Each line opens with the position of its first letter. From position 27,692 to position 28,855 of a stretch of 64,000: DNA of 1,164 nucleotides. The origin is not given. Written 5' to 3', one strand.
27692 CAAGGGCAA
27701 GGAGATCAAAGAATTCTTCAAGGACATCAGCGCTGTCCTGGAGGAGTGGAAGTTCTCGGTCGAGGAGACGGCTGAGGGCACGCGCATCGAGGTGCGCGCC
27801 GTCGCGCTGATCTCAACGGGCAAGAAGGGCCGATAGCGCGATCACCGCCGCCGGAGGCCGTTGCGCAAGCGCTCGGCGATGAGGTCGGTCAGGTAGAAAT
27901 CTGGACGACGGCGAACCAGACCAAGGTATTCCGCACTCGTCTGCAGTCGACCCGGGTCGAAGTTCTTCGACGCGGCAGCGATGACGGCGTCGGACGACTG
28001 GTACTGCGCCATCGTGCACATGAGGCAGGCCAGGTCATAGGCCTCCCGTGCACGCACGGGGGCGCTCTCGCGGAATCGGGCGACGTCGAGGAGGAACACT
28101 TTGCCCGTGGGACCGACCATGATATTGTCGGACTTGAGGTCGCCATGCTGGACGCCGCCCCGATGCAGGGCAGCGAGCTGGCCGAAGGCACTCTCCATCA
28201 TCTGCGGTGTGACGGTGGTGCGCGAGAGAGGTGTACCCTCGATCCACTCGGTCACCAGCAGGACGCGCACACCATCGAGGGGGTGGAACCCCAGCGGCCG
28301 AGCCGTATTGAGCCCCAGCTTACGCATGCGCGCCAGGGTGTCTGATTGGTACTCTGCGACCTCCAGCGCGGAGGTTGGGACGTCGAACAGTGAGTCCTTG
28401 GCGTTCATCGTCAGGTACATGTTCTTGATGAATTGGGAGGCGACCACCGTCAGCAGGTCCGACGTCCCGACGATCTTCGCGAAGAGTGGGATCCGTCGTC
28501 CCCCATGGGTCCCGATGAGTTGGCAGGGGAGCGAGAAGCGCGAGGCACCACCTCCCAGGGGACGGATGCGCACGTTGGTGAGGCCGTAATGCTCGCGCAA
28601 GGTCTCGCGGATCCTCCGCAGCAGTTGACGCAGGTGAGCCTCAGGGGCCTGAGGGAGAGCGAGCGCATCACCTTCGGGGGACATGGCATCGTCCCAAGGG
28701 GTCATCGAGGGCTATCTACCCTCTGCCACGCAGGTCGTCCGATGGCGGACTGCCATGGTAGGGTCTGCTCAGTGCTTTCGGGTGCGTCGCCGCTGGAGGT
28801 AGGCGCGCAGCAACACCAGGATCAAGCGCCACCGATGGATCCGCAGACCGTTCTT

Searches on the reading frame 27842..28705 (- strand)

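Call 38: search_protein_families(library=pfam, proteins=[window:27842-28705:-], max_evalue=0.001)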
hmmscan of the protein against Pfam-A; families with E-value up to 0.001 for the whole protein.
window:27842-28705:- (287 aa): 3 families
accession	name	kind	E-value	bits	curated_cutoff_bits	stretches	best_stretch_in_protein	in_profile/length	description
PF01636.29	APH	-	6.2e-06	26.6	23.2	0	113-182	33-109/239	Phosphotransferase enzyme family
PF06293.20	Kdo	-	2.4e-05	24.3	21.3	1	123-238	64-196/207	Lipopolysaccharide kinase (Kdo/WaaP) family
PF19974.5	TCAD9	-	0.00095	18.9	40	0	176-228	290-337/429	Ternary complex associated domain 9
